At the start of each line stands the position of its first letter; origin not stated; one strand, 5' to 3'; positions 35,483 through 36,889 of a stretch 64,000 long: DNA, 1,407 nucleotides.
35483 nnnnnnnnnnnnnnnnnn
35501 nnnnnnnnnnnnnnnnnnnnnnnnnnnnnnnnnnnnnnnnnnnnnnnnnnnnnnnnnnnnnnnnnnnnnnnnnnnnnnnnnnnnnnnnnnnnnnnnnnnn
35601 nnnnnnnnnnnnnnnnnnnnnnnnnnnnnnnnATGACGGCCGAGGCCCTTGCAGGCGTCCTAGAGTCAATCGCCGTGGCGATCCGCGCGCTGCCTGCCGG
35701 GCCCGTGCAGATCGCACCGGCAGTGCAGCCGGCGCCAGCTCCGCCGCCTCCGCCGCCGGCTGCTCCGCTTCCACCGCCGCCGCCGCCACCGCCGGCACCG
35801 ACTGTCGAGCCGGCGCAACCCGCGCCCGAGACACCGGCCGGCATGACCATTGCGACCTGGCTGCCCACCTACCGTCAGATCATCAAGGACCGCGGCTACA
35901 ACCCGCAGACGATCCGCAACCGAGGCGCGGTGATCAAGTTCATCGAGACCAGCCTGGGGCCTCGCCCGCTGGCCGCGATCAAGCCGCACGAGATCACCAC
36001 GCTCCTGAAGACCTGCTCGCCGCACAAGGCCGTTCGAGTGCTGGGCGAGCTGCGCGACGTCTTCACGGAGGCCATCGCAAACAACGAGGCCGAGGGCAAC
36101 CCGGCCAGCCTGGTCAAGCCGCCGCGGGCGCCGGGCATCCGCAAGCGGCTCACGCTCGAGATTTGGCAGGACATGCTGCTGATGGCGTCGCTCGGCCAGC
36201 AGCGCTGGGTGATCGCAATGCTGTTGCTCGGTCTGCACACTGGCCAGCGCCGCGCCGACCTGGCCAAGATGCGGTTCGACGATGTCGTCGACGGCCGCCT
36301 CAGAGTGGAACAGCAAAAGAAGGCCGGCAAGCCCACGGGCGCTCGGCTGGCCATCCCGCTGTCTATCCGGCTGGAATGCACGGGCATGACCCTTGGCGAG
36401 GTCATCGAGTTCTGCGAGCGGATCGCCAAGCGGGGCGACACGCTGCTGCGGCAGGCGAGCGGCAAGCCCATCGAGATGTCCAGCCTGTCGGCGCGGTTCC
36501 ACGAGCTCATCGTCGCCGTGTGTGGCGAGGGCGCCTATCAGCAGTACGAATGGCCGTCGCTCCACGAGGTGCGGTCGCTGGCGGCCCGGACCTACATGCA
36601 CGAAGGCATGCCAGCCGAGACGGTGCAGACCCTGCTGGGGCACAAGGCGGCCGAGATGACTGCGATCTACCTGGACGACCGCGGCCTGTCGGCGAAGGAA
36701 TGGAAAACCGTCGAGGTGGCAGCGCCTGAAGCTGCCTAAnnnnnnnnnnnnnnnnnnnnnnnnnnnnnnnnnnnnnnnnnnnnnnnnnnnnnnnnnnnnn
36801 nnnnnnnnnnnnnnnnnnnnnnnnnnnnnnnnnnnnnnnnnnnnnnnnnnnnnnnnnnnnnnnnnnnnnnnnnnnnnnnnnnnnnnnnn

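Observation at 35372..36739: Second, arm-less lambda-Int-like recombinase cassette inserted in the head-neck operon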

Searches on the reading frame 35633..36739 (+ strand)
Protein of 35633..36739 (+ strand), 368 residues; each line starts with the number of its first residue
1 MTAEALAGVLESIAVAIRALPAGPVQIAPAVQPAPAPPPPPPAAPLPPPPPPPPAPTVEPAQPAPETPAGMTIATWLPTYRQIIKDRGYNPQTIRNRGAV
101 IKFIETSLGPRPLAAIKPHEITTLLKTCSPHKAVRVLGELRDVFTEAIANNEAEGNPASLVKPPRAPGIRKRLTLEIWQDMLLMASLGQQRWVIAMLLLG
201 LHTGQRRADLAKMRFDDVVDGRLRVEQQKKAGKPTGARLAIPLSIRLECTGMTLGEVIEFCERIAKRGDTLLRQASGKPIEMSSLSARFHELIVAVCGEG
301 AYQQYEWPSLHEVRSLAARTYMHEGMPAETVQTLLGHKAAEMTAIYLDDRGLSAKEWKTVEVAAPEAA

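Call 3: search_protein_families(library=pfam, proteins=[window:35633-36739:+], max_evalue=0.01)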
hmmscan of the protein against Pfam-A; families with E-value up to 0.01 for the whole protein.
window:35633-36739:+ (368 aa): 2 families
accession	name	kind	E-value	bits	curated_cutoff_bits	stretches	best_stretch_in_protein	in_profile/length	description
PF00589.27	Phage_integrase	-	6.9e-16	58.9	27.1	1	192-349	23-168/172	Phage integrase family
PF22022.2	Phage_int_M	-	3.5e-06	27.6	27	1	88-161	15-93/96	Phage integrase central domain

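Call 4: search_protein_families(library=phrogs, proteins=[window:35633-36739:+], max_evalue=0.001)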
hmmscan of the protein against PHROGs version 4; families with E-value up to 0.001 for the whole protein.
window:35633-36739:+ (368 aa): 4 families
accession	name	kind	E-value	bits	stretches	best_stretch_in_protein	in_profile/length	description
phrog_1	-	integration and excision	1.3e-31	111.5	1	70-350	163-436/611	integrase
phrog_7244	-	integration and excision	1.3e-30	107.6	1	71-262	73-262/263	integrase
phrog_216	-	integration and excision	6.2e-16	59.3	1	140-349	21-224/301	integrase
phrog_10320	-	unknown function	2.8e-09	38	1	307-354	39-85/89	-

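Call 11: search_dna_similar(query=window:35633-36739:+, collection=phages, mode=protein, max_rows=30)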
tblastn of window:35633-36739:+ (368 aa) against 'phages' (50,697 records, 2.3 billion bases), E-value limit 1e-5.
Records with a match: 136; places in all: 136; records where one place covers at least 80% of the query: 0.
Best place of each record, by identity: <60% 136.
By first word of the organism name: Escherichia 72; Enterobacteria 11; Burkholderia 11; Salmonella 7; Stx1a-converting 6; Pseudomonas 5; Stx2a-converting 5; Lambdavirus 3; Providencia 2; Pectobacterium 2; and 10 more.
By host as written in the record: - 49; Escherichia coli 30; Burkholderia sp. 10; Escherichia coli str. K-12 substr. MG1655 5; Salmonella sp. 5; Escherichia coli ECOR13 3; Pseudomonas aeruginosa WH-SGI-V-07173 2; Providencia stuartii 2; and 25 more.
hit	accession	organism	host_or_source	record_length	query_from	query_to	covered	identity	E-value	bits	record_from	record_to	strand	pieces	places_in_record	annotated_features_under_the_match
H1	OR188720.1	Pseudomonas phage LPPA33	Pseudomonas aeruginosa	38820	76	360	77%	35.2%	2e-31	131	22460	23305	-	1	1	hypothetical protein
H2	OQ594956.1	Pseudomonas phage vB_Pae_LESphi3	Pseudomonas aeruginosa LESB58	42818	76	360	77%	35.2%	2e-31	131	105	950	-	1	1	integrase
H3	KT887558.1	Pseudomonas phage phi2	Pseudomonas aeruginosa WH-SGI-V-07173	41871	76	360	77%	35.2%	3e-31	130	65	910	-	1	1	integrase family site-specific recombinase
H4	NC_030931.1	Pseudomonas phage phi2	Pseudomonas aeruginosa WH-SGI-V-07173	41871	76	360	77%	35.2%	3e-31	130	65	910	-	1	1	integrase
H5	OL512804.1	Hafnia phage Pocitis76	Hafnia sp.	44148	76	360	77%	33.7%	6e-37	147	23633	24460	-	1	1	integrase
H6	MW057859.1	Providencia phage PSTCR8lys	Providencia stuartii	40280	70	360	79%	32.7%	2e-30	128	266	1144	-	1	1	integrase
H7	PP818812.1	Actinobacillus phage vB_Apl-pPE4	Actinobacillus pleuropneumoniae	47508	70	350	76%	33.8%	2e-29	125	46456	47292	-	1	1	integrase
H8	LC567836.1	Enterobacteria phage PPompW_EH2246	-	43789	72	360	79%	32.8%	5e-31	130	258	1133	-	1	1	intE: integrase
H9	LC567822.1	Enterobacteria phage PPompW_132418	-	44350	72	360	79%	32.8%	5e-31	130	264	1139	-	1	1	intE: integrase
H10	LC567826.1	Enterobacteria phage PPompW_699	-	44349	72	360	79%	32.8%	5e-31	130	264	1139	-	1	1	intE: integrase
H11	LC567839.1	Enterobacteria phage PPompW_EH1846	-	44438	72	360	79%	32.8%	5e-31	130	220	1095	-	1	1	intE: integrase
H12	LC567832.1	Enterobacteria phage PPompW_EH1992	-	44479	72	360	79%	32.8%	5e-31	130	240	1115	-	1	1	intE: integrase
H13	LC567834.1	Stx2a-converting phage Stx2_EH1910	-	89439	72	360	79%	32.8%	5e-31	130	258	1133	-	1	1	Enterobacteria phage PPompW_EH1910 | intE: integrase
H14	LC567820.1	Stx2a-converting phage Stx2_14744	-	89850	72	360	79%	32.8%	5e-31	130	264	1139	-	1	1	Enterobacteria phage PPompW_14744 | intE: integrase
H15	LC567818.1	Stx2a-converting phage Stx2_14040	-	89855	72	360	79%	32.8%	5e-31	130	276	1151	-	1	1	Enterobacteria phage PPompW_14040 | intE: integrase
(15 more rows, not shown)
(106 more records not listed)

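Call 14: find_homologous_proteins(query=window:35633-36739:+)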
Query window:35633-36739:+ (368 aa): 405 proteins with E <= 0.001 among 8000 candidates; the best 120 are listed.
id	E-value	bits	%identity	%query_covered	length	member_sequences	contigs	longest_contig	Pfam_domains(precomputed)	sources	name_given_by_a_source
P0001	2.3e-194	664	100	81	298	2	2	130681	PF22022.3,PF00589.28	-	-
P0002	1.8e-187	641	81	98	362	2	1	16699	PF22022.3,PF00589.28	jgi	jgi:integrase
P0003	2.2e-187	641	81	99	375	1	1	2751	PF00589.28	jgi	jgi:integrase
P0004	2.1e-184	631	78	99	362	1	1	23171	PF22022.3,PF00589.28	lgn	-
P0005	6.7e-178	609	78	99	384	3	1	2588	PF00589.28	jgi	jgi:integrase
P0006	1.3e-176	605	76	99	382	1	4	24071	PF00589.28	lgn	-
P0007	1.7e-175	601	77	98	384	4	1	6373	PF00589.28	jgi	jgi:integrase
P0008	1.3e-174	598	89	80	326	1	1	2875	PF00589.28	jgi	jgi:integrase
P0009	1.1e-171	589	89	80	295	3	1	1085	PF00589.28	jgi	jgi:integrase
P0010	3.6e-170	584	84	80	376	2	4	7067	PF00589.28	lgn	-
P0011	2.3e-167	575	75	98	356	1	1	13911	PF00589.28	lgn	-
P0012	4.4e-164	564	85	79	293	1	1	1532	PF22022.3,PF00589.28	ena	-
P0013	4.9e-162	557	85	80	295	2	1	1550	PF22022.3,PF00589.28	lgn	-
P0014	4.6e-153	528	68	98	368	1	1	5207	PF22022.3,PF00589.28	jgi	-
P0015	2.0e-151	522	68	98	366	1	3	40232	PF00589.28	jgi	jgi:enterobacteria phage integrase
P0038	2.4e-142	492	66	99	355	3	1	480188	PF22022.3,PF00589.28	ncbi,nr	ncbi:tyrosine-type recombinase/integrase [Paucibacter sp. O1-1]|nr:tyrosine-type recombinase/integra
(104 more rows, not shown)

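Call 24: find_encoding_contigs(protein=P0038, flank=10000, max_places=2)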
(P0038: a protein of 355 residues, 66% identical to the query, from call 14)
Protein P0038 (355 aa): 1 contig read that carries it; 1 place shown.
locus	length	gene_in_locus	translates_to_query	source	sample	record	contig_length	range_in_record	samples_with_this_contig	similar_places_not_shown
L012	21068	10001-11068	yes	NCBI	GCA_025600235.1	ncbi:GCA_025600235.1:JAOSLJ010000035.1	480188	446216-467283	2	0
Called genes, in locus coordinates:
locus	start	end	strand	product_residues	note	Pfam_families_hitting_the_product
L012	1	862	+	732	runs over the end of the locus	PF16510:P22_portal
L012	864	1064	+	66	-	-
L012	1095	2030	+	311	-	-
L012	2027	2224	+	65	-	-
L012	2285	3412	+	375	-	PF13252:Phage_capsid_3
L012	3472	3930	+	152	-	-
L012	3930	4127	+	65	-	-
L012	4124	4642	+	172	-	-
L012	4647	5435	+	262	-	-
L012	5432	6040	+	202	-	PF24175:SU10_adaptor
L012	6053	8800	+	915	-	-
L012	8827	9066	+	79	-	-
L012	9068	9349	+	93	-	-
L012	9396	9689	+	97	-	-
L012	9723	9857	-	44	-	-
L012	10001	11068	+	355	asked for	PF22022:Phage_int_M (weak), PF00589:Phage_integrase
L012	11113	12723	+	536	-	-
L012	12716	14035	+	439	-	PF09327:Phage_Tail_Tip (faint)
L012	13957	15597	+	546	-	-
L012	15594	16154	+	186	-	PF14301:DUF4376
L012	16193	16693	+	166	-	-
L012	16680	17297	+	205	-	PF07463:NUMOD4, PF13392:HNH_3 (weak)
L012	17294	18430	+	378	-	PF13884:Peptidase_S74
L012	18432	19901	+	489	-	-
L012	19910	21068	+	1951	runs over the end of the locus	PF18858:LPD39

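Call 27: find_related_loci(query=window:35633-36739:+, collection=viral_contigs, flank=10000)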
Query window:35633-36739:+ (368 aa) in viral_contigs; peptide patterns used: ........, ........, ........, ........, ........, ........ (x = any residue, [..] = any of these).
55 stretches matched a pattern; 22 encode a relative of the query (tblastn E <= 1e-3); 22 distinct loci.
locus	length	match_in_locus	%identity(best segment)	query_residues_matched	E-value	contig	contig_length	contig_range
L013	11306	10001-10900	70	61-360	2e-140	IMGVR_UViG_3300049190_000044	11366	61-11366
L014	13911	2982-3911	68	41-360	1e-138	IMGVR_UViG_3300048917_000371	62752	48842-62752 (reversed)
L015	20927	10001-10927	68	52-360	3e-135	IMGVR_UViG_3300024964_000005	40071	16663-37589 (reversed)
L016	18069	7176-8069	68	64-361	3e-131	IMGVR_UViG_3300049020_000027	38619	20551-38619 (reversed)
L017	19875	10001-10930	66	41-360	7e-131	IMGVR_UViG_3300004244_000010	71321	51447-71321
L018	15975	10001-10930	66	41-360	7e-131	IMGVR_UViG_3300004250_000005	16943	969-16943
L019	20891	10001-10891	67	54-360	2e-124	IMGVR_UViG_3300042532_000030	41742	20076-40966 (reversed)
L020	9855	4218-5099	62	72-360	2e-115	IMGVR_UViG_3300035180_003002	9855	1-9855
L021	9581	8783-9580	62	76-341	2e-102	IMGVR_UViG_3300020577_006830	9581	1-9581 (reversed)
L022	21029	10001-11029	51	37-363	3e-99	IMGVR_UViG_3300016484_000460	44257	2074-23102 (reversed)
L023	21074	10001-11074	48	1-360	1e-96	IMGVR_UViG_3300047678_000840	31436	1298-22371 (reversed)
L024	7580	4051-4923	53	70-360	5e-96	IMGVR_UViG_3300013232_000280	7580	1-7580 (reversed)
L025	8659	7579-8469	52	66-362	2e-94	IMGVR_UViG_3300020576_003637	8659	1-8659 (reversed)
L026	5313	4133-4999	54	72-360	1e-92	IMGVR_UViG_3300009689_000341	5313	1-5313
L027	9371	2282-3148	54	72-360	1e-92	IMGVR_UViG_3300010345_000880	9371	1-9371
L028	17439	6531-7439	50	60-365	7e-92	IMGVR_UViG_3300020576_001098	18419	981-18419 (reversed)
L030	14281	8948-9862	48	58-362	2e-90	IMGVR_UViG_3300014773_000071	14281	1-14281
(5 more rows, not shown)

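Call 33: search_protein_families(library=phrogs, proteins=[L013:8602-9906:+, L014:1057-2640:+, L020:2336-4075:+, L022:7718-10015:+, L025:5310-7250:+, L030:6237-8828:+], max_evalue=0.0001)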
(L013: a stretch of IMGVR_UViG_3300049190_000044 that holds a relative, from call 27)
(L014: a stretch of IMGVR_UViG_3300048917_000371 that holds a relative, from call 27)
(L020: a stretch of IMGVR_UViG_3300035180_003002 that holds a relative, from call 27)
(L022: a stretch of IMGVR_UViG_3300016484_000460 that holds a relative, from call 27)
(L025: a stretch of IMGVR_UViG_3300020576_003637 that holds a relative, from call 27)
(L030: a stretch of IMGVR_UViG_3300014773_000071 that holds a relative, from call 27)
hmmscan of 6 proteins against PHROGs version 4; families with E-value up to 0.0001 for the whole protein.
L013:8602-9906:+ (435 aa): 0 families

L014:1057-2640:+ (528 aa): 4 families
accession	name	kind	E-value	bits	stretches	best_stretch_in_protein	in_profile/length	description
phrog_1735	-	unknown function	2.5e-106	358.1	2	13-405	2-407/673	-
phrog_23228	-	unknown function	2.6e-13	50.5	1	238-402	39-202/472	-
phrog_25920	-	unknown function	6.4e-07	30.8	1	33-129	19-121/173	-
phrog_21434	-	unknown function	1.4e-06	29.7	1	33-93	19-85/93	-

L020:2336-4075:+ (580 aa): 0 families

L022:7718-10015:+ (766 aa): 0 families

L025:5310-7250:+ (647 aa): 0 families

L030:6237-8828:+ (864 aa): 0 families

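Call 34: search_protein_families(library=phrogs, proteins=[L014:4457-6103:+, L017:11671-12738:+, L019:11104-12180:+, L022:11008-11430:+, L023:11062-12789:+, L028:7574-8998:+, L030:9894-10466:+], max_evalue=0.0001)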
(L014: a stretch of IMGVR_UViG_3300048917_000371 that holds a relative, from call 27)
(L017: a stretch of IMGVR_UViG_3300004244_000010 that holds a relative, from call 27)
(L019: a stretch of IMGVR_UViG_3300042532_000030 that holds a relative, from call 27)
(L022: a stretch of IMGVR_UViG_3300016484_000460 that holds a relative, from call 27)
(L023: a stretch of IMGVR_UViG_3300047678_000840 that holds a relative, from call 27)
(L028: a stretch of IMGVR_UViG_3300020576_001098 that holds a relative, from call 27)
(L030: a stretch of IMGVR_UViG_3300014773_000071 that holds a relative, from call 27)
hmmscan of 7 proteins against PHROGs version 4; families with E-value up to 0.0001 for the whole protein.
L014:4457-6103:+ (549 aa): 2 families
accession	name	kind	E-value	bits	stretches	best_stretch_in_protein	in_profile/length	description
phrog_95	-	integration and excision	4.5e-82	277.6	1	11-508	85-559/651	integrase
phrog_125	-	DNA, RNA and nucleotide metabolism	1.7e-18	68.1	1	14-213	20-189/254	DNA invertase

L017:11671-12738:+ (356 aa): 3 families
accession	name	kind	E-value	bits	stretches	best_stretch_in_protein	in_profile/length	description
phrog_148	-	DNA, RNA and nucleotide metabolism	1.2e-52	180.8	1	35-320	14-315/387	RecT-like ssDNA annealing protein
phrog_34786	-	unknown function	2.6e-16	60.8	1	57-126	35-105/116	-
phrog_19737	-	unknown function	1.4e-07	32.7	1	79-146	38-106/108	-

L019:11104-12180:+ (359 aa): 2 families
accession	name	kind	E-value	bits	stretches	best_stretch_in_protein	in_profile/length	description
phrog_1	-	integration and excision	4e-14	53.8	1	32-353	117-436/611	integrase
phrog_7244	-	integration and excision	1.1e-09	38.9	1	134-266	127-262/263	integrase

L022:11008-11430:+ (141 aa): 1 family
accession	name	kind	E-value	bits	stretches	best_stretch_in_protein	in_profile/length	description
phrog_797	-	unknown function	5.4e-35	121.2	1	29-141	1-116/117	-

L023:11062-12789:+ (576 aa): 3 families
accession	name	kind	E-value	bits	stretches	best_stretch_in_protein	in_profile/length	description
phrog_2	-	head and packaging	4e-29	102.9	1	37-547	262-607/807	terminase large subunit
phrog_11208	-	unknown function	1e-18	68.1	1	435-551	1-104/115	-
phrog_3746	-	head and packaging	6.9e-07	29.6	1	22-188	125-274/374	terminase large subunit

L028:7574-8998:+ (475 aa): 4 families
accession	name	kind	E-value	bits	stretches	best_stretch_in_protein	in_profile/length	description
phrog_53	-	head and packaging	1.5e-84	286.2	1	8-426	17-453/583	head maturation protease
phrog_33023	-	unknown function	3.1e-29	103.1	1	59-282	67-292/507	-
phrog_4759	-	unknown function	1.3e-17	65.3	1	52-184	74-205/209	-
phrog_24209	-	unknown function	2.1e-05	25.4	0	92-126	11-45/49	-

L030:9894-10466:+ (191 aa): 2 families
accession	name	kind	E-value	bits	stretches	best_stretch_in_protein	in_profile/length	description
phrog_442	-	connector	3.5e-19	70.2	1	4-190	79-264/270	head-tail adaptor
phrog_40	-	connector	1.1e-11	45.5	1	11-186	40-130/201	head-tail adaptor Ad1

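Call 35: find_encoding_contigs(protein=P0002, flank=8000, max_places=2)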
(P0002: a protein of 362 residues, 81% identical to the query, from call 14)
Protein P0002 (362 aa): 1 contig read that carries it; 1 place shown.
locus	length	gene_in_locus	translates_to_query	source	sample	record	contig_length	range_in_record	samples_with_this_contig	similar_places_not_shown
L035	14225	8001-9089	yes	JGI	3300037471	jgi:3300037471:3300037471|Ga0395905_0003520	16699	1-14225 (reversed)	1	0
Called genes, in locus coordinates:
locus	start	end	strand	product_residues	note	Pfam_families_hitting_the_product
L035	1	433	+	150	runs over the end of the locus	-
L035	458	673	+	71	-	-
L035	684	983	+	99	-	-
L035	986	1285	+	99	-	-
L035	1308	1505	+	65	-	-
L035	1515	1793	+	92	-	-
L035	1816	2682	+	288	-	-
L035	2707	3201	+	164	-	PF01555:N6_N4_Mtase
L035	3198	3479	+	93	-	-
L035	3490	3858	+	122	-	-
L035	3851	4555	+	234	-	-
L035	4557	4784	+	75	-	-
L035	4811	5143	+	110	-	-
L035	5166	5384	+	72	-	-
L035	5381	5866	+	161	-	-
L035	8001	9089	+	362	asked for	PF22022:Phage_int_M (weak), PF00589:Phage_integrase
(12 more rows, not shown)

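Call 36: find_encoding_contigs(protein=P0004, flank=8000, max_places=2)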
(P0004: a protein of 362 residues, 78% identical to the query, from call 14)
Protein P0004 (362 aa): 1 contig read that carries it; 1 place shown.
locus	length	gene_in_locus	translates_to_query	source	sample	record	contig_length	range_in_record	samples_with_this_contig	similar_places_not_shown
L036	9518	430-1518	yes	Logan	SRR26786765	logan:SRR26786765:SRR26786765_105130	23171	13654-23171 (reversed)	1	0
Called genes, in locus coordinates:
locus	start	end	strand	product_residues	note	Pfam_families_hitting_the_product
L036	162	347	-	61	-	-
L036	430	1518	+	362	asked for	PF22022:Phage_int_M (faint), PF00589:Phage_integrase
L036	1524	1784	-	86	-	-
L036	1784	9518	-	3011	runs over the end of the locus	PF18799:LPD5, PF18796:LPD1, PF18760:ART-PolyVal, PF18857:LPD38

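Call 37: find_encoding_contigs(protein=P0006, flank=8000, max_places=3)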
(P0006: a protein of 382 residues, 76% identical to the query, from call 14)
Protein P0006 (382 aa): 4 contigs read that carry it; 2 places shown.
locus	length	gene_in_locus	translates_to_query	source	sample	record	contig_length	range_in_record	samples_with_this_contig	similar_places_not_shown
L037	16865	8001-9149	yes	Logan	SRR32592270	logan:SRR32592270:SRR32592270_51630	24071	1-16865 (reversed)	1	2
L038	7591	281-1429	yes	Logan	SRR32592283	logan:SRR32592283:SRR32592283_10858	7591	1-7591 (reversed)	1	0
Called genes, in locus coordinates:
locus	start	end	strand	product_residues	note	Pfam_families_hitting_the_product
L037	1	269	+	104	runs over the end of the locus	-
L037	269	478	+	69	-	-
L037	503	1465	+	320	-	-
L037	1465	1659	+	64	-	-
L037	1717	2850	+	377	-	PF13252:Phage_capsid_3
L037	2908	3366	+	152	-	-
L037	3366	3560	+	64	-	-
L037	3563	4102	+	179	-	-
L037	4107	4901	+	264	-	PF24175:SU10_adaptor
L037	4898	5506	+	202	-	PF24175:SU10_adaptor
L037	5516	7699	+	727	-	-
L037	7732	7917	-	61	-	-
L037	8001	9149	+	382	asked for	PF00589:Phage_integrase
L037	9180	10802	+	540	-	-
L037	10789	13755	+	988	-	PF09327:Phage_Tail_Tip (weak)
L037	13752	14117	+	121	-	-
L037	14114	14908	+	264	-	-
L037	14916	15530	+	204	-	PF14301:DUF4376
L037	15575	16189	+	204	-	PF00583:Acetyltransf_1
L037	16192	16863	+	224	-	?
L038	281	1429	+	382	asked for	PF00589:Phage_integrase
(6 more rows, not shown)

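Call 47: search_protein_families(library=ncbifam, proteins=[window:35633-36739:+], max_evalue=0.01)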
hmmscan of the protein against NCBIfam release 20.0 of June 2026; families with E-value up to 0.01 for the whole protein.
window:35633-36739:+ (368 aa): 4 families
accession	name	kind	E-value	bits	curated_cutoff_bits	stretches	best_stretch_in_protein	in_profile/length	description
NF040815.2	recomb_XerA_Arch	equivalog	3e-06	27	220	1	80-348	3-253/263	site-specific tyrosine recombinase/integron integrase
TIGR02224.1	recomb_XerC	equivalog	9.2e-06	25.2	335.15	1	128-347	61-275/295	tyrosine recombinase XerC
TIGR02225.1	recomb_XerD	equivalog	8e-05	22.1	329.6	1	112-346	37-271/290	site-specific tyrosine recombinase XerD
NF001399.0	PRK00283.1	subfamily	0.0079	15.5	279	0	128-346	68-280/300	tyrosine recombinase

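Call 48: search_protein_families(library=padloc, proteins=[window:35633-36739:+], max_evalue=0.01)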
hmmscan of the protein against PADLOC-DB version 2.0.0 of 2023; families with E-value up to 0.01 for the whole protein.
window:35633-36739:+ (368 aa): 0 families

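Call 50: search_solved_structures(query=window:35633-36739:+, show_alignments=2, max_evalue=0.001)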
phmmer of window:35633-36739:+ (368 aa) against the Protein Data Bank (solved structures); distinct sequences matched with E-value up to 0.001: 7.
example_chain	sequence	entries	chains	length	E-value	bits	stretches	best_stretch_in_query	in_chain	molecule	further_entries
1z19_A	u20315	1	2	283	1.1e-33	120.1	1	71-362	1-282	Integrase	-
1p7d_A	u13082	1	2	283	1.1e-33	120.1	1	71-362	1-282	Integrase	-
1z1b_A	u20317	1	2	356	1.5e-33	119.6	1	70-362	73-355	Integrase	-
5j0n_E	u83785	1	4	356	1.5e-33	119.6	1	70-362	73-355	Integrase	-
1z1g_A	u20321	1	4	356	5.3e-33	117.8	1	70-362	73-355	Integrase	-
1ae9_A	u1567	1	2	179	4.7e-22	81.7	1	172-362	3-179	LAMBDA INTEGRASE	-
2oxo_A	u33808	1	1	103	4.6e-05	25.9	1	71-158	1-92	Integrase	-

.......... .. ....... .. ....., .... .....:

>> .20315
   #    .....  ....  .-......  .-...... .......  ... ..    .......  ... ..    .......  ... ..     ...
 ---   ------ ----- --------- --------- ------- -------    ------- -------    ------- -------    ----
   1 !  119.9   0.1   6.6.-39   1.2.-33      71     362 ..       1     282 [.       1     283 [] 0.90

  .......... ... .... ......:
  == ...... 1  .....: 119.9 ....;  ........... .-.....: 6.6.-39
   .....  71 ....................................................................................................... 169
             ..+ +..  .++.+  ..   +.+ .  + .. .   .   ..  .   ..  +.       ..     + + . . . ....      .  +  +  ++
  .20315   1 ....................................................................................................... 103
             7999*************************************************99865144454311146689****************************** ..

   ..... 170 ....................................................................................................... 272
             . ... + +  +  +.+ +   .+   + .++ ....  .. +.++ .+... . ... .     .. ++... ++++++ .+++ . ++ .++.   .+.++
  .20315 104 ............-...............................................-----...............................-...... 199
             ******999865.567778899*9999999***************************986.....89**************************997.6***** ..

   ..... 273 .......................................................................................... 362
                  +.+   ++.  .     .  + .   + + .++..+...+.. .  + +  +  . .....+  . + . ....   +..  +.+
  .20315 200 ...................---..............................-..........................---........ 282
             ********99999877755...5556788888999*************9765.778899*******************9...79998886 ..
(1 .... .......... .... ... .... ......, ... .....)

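Call 51: find_related_loci(query=L037:9180-10799:+, collection=genome_contigs, flank=6000)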
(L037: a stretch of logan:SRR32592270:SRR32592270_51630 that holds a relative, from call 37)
Query L037:9180-10799:+ (540 aa) in genome_contigs; peptide patterns used: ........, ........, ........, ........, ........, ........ (x = any residue, [..] = any of these).
73 stretches matched a pattern; 1 encode a relative of the query (tblastn E <= 1e-3); 1 distinct loci.
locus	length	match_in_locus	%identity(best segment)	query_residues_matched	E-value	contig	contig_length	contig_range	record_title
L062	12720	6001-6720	75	1-240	1e-116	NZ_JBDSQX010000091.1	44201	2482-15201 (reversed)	MAG: Roseateles sp. isolate cluster1_bin.498 k127_8569046, whole genome shotgun sequence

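Call 52: find_related_loci(query=L037:9180-10799:+, collection=viral_contigs, flank=6000)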
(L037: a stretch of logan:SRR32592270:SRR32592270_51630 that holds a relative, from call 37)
Query L037:9180-10799:+ (540 aa) in viral_contigs; peptide patterns used: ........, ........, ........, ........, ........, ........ (x = any residue, [..] = any of these).
7 stretches matched a pattern; 2 encode a relative of the query (tblastn E <= 1e-3); 2 distinct loci.
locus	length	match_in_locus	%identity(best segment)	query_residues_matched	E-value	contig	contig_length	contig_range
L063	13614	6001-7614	83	1-539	0e+0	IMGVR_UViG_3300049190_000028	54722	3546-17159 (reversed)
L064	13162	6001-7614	83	1-539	0e+0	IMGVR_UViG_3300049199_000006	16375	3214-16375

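Call 54: search_protein_families(library=pfam, proteins=[L037:5516-7696:+, L063:1986-3275:+, L063:3645-4574:+, L012:6053-8797:+, L030:6237-8828:+, L022:7718-10015:+, L020:2336-4075:+, L025:5310-7250:+, L013:8602-9906:+], max_evalue=0.01)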
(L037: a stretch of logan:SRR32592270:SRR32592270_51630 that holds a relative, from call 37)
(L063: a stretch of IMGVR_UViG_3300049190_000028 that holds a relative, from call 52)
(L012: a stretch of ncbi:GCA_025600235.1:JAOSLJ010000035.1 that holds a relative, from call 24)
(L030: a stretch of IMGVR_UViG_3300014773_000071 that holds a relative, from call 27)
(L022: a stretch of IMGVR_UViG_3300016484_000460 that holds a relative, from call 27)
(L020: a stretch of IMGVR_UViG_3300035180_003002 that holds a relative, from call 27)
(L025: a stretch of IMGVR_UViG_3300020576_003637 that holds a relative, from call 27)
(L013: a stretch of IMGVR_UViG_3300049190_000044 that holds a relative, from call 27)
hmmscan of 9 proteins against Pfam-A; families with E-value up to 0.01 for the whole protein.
L037:5516-7696:+ (727 aa): 0 families

L063:1986-3275:+ (430 aa): 2 families
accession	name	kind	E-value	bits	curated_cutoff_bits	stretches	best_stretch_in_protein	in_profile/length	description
PF13472.12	Lipase_GDSL_2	-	1.7e-12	48.6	32.9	1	281-418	38-177/178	GDSL-like Lipase/Acylhydrolase family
PF00657.28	Lipase_GDSL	-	3.3e-06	27.8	23.6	0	245-422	9-206/208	GDSL-like Lipase/Acylhydrolase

L063:3645-4574:+ (310 aa): 0 families

L012:6053-8797:+ (915 aa): 0 families

L030:6237-8828:+ (864 aa): 0 families

L022:7718-10015:+ (766 aa): 0 families

L020:2336-4075:+ (580 aa): 0 families

L025:5310-7250:+ (647 aa): 0 families

L013:8602-9906:+ (435 aa): 0 families
